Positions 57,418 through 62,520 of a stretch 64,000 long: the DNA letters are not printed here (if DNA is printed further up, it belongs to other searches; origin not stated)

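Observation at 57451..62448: AT-rich single-gene island at tRNA-Thr encodes a 1,600-aa GHKL ATPase fused to an SF1B helicase, a candidate uncharacterised defence or conflict protein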

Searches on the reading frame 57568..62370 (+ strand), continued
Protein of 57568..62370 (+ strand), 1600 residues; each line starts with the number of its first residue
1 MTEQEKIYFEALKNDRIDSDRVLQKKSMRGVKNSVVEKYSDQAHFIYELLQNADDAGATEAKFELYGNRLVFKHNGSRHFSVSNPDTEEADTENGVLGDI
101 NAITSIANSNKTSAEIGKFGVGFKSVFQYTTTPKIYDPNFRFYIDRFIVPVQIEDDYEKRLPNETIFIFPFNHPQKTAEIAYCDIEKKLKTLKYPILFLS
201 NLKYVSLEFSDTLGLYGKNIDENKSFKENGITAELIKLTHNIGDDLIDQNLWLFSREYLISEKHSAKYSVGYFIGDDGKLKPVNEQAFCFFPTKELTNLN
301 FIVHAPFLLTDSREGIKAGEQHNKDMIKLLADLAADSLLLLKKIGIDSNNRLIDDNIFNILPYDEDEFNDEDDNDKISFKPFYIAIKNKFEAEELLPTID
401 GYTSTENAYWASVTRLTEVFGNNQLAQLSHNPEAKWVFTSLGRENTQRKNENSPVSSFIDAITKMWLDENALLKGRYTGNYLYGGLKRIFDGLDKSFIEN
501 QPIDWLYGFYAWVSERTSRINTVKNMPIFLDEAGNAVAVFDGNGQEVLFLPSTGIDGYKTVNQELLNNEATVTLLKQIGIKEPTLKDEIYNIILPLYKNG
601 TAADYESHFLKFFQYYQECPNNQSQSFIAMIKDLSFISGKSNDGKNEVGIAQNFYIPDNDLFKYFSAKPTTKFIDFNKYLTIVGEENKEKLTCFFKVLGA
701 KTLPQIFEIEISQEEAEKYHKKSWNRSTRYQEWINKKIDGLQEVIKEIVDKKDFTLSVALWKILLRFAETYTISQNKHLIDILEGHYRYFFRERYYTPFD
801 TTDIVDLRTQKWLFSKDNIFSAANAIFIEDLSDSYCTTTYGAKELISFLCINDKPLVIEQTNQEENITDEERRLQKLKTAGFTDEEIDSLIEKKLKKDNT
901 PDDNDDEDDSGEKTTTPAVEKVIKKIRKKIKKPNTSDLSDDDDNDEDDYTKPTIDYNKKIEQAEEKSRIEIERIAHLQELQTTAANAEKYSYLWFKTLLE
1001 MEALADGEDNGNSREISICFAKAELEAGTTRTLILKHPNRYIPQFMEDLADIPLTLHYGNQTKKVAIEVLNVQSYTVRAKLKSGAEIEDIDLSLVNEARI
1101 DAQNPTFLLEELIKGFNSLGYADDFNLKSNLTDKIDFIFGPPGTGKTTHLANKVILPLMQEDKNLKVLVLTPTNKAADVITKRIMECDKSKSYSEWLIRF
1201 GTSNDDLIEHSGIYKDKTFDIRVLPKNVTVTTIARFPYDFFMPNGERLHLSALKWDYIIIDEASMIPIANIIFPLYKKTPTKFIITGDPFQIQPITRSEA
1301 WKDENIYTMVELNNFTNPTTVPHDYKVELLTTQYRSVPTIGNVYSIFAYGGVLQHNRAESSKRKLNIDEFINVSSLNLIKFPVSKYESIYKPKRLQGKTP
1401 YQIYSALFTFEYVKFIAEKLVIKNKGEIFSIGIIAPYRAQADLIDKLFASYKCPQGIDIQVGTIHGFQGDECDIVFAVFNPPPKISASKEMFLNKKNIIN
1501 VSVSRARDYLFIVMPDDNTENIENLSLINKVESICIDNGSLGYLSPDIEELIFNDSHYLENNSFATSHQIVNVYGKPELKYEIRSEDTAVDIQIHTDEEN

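Call 87: search_dna_similar(query=window:57568-62367:+, collection=plasmids, mode=protein, max_rows=25)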
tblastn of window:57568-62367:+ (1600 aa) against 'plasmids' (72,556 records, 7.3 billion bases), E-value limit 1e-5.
Records with a match: 51; places in all: 52; records where one place covers at least 80% of the query: 2.
Best place of each record, by identity: <60% 51.
By first word of the organism name: Clostridium 7; Nostoc 5; Mycobacterium 4; Rhizobium 2; Bacillus 2; Sinorhizobium 2; Sphingomonas 2; Tolypothrix 2; Aliarcobacter 2; Chryseobacterium 1; and 22 more.
By predicted mobility (MOB-suite, as given by PLSDB): non-mobilizable 31; mobilizable 12; conjugative 8.
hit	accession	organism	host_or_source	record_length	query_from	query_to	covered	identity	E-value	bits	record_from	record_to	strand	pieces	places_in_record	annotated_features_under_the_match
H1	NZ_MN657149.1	Chryseobacterium sp.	-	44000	7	1594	95%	38.2%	0e+0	994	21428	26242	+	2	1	AAA domain-containing protein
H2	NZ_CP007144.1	Hymenobacter swuensis DY53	-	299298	9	1594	96%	30.7%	4e-143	678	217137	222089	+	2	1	AAA domain-containing protein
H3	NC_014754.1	Sulfuricurvum kujiense DSM 16994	drain water from underground crude oil ...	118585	39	818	49%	25.6%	2e-42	179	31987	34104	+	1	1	DUF3883 domain-containing protein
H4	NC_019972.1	Methanomethylovorans hollandica DSM 15978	-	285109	35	598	35%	25.7%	2e-31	143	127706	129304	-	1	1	molecular chaperone of HSP90 family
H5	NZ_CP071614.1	Rhizobium bangladeshense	lentil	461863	29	462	27%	29.6%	2e-30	139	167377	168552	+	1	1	hypothetical protein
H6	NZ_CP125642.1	Rhizobium sp. BT03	Phaseolus vulgaris,Pure culture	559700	29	428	25%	29.9%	2e-26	127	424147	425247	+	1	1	hypothetical protein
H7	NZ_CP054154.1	Streptococcus salivarius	Homo sapiens,single culture,oral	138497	1127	1513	24%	27.1%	4e-14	86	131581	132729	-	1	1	AAA domain-containing protein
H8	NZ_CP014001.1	Picosynechococcus sp. PCC 73109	cell culture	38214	1096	1529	27%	23.3%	2e-7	64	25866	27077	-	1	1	AAA domain-containing protein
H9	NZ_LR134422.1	Legionella adelaidensis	environmental,Cooling tower water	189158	1130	1529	25%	24.8%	1e-6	62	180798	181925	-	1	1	TM0106 family RecB-like putative nuclease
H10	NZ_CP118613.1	Ensifer adhaerens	Pure isolate,Rhizosphere of Cyperus ...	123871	1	327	20%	29.9%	1e-20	107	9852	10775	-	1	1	hypothetical protein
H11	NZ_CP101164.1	Halorarius halobius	cell culture,salt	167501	1138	1537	25%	24.3%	6e-8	66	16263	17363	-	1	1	AAA domain-containing protein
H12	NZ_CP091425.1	Methylobacter sp. YRD-M1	isolate,wetland soil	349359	1130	1535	25%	23.8%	3e-7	63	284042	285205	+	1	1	AAA domain-containing protein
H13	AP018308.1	Aulosira laxa NIES-50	-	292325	1131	1507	24%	25.6%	3e-14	87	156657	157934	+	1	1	superfamily I DNA/RNA helicase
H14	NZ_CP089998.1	Cytobacillus spongiae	sponge,Pure culture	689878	1135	1518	24%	24.3%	2e-8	67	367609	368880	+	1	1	AAA domain-containing protein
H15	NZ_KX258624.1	Bacillus thuringiensis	-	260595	1127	1513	24%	23.5%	2e-9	71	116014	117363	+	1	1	serine/threonine-protein kinase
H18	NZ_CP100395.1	Natronosalvus caseinilyticus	Salt lake,Salt lake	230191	1140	1513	23%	23.1%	4e-7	63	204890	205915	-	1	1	AAA domain-containing protein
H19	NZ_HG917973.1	Mycobacterium marinum E11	-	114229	1146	1513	23%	22.8%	1e-9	71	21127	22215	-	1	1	serine/threonine-protein kinase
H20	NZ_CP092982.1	Mycobacterium marinum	Oncorhynchus kisutch,whole organism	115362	1146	1513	23%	22.8%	1e-9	71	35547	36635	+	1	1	serine/threonine-protein kinase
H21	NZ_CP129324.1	Mycobacterium marinum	Dead fish from aquarium in Philadelphia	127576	1146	1513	23%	22.8%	1e-9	71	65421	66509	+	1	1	serine/threonine-protein kinase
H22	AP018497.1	Mycobacterium marinum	-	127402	1146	1513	23%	22.8%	3e-9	70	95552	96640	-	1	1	hypothetical protein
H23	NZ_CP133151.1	Sinorhizobium chiapasense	Acaciella angustissima,cell culture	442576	1184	1513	21%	23.8%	8e-7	62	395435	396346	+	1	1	AAA domain-containing protein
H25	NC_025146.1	Clostridium botulinum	-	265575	1255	1513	16%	30.0%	6e-13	82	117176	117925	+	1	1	serine/threonine-protein kinase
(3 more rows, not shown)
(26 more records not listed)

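Call 88: get_annotated_region(hit=H3, flank=6000)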
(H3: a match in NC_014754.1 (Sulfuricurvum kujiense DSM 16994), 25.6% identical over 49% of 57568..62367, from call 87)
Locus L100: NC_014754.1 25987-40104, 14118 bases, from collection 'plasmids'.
description: Sulfuricurvum kujiense DSM 16994 plasmid pSULKU01, complete sequence
organism: Sulfuricurvum kujiense DSM 16994 (NCBI taxid 709032)
taxonomy: Bacteria; Campylobacterota; Epsilonproteobacteria; Campylobacterales; Sulfurimonadaceae; Sulfuricurvum; Sulfuricurvum kujiense; Sulfuricurvum kujiense DSM 16994
host: -; source: drain water from underground crude oil storage cavity; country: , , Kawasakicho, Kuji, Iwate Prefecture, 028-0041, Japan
typing (MOB-suite, as given by PLSDB): non-mobilizable; replicon rep_cluster_36
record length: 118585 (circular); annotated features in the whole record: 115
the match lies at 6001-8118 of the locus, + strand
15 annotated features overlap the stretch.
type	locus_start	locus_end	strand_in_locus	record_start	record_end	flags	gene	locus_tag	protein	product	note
CDS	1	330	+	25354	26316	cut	-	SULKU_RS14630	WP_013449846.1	ParB/RepB/Spo0J family partition protein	GO:0007059 - chromosome segregation [Evidence IEA]; GO:0000910 - cytokinesis [Evidence IEA]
CDS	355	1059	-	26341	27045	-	-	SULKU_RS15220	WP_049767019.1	hypothetical protein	-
CDS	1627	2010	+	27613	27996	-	-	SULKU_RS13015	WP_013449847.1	hypothetical protein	-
CDS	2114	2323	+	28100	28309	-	-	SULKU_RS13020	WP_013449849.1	hypothetical protein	-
CDS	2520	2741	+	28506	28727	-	-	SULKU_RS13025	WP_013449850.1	hypothetical protein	-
CDS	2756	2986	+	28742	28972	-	-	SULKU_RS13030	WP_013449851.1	hypothetical protein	-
CDS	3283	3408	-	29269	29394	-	-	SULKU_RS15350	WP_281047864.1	hypothetical protein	-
CDS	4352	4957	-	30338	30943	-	-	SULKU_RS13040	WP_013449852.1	hypothetical protein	-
CDS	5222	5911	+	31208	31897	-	-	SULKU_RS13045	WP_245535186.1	NERD domain-containing protein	-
CDS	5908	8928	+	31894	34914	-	-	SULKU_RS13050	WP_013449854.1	DUF3883 domain-containing protein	-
CDS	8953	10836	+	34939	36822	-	qatA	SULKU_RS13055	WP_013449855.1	Qat anti-phage system ATPase QatA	GO:0051607 - defense response to virus [Evidence IEA]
CDS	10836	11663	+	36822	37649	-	qatB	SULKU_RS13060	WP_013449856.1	Qat anti-phage system associated protein QatB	GO:0051607 - defense response to virus [Evidence IEA]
CDS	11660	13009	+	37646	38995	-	qatC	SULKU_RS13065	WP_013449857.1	Qat anti-phage system QueC-like protein QatC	GO:0051607 - defense response to virus [Evidence IEA]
CDS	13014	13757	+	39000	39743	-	qatD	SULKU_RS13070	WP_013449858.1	Qat anti-phage system TatD family nuclease QatD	GO:0051607 - defense response to virus [Evidence IEA]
CDS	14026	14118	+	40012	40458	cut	-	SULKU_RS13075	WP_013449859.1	cytochrome c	-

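Call 89: get_annotated_region(hit=H1, flank=8000)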
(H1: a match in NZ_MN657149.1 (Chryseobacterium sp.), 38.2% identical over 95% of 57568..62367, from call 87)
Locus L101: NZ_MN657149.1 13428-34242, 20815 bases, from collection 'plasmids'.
description: Chryseobacterium sp. strain ANT_H2B plasmid pA2BH1, complete sequence
organism: Chryseobacterium sp. (NCBI taxid 1871047)
taxonomy: Bacteria; Bacteroidota; Flavobacteriia; Flavobacteriales; Weeksellaceae; Chryseobacterium; Chryseobacterium sp.
host: -; source: -; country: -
typing (MOB-suite, as given by PLSDB): non-mobilizable
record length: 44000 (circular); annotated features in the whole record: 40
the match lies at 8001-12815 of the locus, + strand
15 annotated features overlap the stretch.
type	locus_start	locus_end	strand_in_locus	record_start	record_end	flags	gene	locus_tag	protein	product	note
CDS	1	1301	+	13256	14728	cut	-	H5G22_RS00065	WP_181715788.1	hypothetical protein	-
CDS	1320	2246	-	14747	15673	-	-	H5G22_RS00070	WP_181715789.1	lytic transglycosylase domain-containing protein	-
CDS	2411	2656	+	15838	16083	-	-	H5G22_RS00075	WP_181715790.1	hypothetical protein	-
CDS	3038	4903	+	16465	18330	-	-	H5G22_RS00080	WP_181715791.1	site-specific DNA-methyltransferase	GO:0006306 - DNA methylation [Evidence IEA]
CDS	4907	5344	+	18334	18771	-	-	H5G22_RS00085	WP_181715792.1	hypothetical protein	-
CDS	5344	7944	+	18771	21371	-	-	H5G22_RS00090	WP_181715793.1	DEAD/DEAH box helicase family protein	-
CDS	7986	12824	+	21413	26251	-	-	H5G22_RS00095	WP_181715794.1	AAA domain-containing protein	-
CDS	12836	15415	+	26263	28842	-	-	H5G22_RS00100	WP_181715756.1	ATP-dependent helicase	-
CDS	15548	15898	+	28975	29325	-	-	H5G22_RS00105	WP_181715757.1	hypothetical protein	-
CDS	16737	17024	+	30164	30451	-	-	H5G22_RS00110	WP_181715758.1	DUF6876 family protein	-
CDS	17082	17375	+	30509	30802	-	-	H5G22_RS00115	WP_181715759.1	hypothetical protein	-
CDS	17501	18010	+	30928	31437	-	-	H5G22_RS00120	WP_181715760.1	hypothetical protein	-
CDS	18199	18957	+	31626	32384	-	-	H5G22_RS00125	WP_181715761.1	ParA family protein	-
CDS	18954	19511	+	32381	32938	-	-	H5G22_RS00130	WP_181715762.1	hypothetical protein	-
CDS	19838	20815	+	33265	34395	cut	-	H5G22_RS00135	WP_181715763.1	hypothetical protein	-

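Call 90: search_protein_families(library=padloc, proteins=[L100:5908-8925:+, L101:12836-15412:+, L101:5344-7941:+, L001:16577-18046:+], max_evalue=0.00001)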
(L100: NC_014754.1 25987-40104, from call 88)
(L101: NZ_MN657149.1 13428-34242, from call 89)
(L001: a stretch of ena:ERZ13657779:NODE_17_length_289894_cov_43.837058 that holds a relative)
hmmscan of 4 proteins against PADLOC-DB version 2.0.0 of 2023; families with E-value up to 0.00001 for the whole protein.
L100:5908-8925:+ (1006 aa): 9 families
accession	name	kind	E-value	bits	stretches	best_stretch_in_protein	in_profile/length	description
PDLC03972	TmtA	-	2.5e-83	278.9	2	24-594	30-630/1302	-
PDLC03964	TmtA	-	1.3e-61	207.1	2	41-594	52-643/1538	-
PDLC03966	TmtA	-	2.7e-54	182.6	2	30-362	38-430/1655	-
PDLC03968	TmtA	-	1.6e-53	179.9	1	3-398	43-459/1486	-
PDLC03965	TmtA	-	1.4e-38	130.6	2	37-121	34-119/1370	-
PDLC03971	TmtA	-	5.6e-35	118.3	3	38-117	57-145/1782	-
PDLC03969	TmtA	-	1.9e-28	96.6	2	40-291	34-319/1563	-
PDLC03970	TmtA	-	2.6e-26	89.9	1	36-110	63-136/1552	-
PDLC03967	TmtA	-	1.9e-18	64.3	1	40-102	43-109/1063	-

L101:12836-15412:+ (859 aa): 41 families (the best 25 are shown)
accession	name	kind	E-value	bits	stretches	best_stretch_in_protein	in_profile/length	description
PDLC03802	RTasHel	-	1.7e-68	230.1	1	2-819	5-656/675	DRT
PDLC00117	GajB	-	2.1e-45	153.3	3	195-411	168-387/604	UrvD helicase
PDLC00127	GajB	-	1.8e-42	143.6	3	144-323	111-290/594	UrvD helicase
PDLC00132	GajB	-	5e-42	142.4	1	1-314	2-291/625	UrvD helicase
PDLC00103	GajB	-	1.8e-34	117.6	3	718-843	480-601/612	UrvD helicase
PDLC01247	DEDDh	-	1.6e-33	114.3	1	488-644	1-138/139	"CAS-I,CAS-II,CAS-III,CAS-IV,CAS-V,CAS-VI; associated"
PDLC00114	GajB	-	8.8e-33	111.7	2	2-122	7-134/635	UrvD helicase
PDLC00119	GajB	-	1.6e-31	107.9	2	20-328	20-305/565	UrvD helicase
PDLC00122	GajB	-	3.8e-30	103.2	2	1-410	3-321/502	UrvD helicase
PDLC00121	GajB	-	4.5e-29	99.4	2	201-317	159-278/565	UrvD helicase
PDLC00107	GajB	-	5.2e-29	99.3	2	173-404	143-376/587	UrvD helicase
PDLC00130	GajB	-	2.6e-28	96.7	3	1-88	2-92/589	UrvD helicase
PDLC00123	GajB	-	1.9e-24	84.2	2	1-124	3-123/540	UrvD helicase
PDLC00129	GajB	-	2.2e-22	77.4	1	2-318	11-305/594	UrvD helicase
PDLC00116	GajB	-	2.5e-21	74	2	4-75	14-86/557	UrvD helicase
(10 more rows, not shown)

L101:5344-7941:+ (866 aa): 1 family
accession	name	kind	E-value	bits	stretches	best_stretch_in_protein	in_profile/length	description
PDLC03651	REase_III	-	2.7e-127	424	1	12-860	17-854/873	Type III restriction enzyme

L001:16577-18046:+ (490 aa): 0 families
